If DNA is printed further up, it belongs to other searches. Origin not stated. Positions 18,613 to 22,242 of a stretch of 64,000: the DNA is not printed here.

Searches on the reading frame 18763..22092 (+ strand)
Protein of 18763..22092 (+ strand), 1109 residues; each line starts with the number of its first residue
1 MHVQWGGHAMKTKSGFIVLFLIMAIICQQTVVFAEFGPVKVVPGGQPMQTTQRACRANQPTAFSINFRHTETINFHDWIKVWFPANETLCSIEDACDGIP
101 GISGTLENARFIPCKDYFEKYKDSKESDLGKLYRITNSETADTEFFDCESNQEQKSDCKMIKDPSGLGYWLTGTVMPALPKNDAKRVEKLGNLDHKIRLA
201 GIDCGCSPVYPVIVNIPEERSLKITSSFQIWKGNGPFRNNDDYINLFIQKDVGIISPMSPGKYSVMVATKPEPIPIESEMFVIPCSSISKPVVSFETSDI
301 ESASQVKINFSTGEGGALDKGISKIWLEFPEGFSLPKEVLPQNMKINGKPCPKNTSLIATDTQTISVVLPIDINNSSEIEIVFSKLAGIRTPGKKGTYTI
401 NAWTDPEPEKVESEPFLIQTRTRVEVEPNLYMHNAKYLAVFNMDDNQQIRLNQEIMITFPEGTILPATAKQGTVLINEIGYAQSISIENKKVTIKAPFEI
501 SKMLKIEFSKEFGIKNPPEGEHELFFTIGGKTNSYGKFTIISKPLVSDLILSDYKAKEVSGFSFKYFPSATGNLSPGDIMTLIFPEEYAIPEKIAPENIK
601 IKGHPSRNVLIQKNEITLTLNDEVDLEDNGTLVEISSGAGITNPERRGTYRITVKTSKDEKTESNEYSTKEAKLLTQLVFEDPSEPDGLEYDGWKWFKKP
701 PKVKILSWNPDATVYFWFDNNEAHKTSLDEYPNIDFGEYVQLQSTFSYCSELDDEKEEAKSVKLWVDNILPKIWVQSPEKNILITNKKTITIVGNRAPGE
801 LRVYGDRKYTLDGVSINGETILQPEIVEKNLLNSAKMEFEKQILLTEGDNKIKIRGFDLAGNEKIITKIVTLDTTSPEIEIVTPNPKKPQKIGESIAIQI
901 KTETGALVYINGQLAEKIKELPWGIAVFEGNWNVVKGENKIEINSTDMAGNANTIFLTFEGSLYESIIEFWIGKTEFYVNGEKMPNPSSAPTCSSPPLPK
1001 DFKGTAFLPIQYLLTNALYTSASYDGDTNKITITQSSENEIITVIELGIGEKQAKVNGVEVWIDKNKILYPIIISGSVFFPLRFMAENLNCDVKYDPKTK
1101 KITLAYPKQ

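Call 5: search_protein_families(library=pfam, proteins=[window:18763-22092:+], max_evalue=0.1)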
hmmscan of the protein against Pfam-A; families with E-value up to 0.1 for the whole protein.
window:18763-22092:+ (1109 aa): 4 families
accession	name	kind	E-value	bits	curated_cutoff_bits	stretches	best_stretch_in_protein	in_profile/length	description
PF07833.16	Cu_amine_oxidN1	-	2.9e-15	56.6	24.2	1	1003-1103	17-107/108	Copper amine oxidase N-terminal domain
PF09136.16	Glucodextran_B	-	3.7e-09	36.8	27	1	771-873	1-82/83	Glucodextranase, domain B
PF10989.13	DUF2808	-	0.0024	18.3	25.3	0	345-407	70-130/146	Protein of unknown function (DUF2808)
PF19077.6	Big_13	-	0.017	16.1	27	0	833-874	60-102/102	Bacterial Ig-like domain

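Call 6: search_protein_families(library=padloc, proteins=[window:18763-22092:+], max_evalue=0.1)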
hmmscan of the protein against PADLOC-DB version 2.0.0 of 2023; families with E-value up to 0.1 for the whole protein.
window:18763-22092:+ (1109 aa): 0 families

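Call 7: search_protein_families(library=ncbifam, proteins=[window:18763-22092:+], max_evalue=0.1)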
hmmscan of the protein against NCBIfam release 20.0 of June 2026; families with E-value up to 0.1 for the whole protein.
window:18763-22092:+ (1109 aa): 1 family
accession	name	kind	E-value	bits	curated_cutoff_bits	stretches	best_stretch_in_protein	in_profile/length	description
NF047446.1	barrel_OmpL47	domain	0.0018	18.7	40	0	845-865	40-60/68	OmpL47-type beta-barrel domain-containing protein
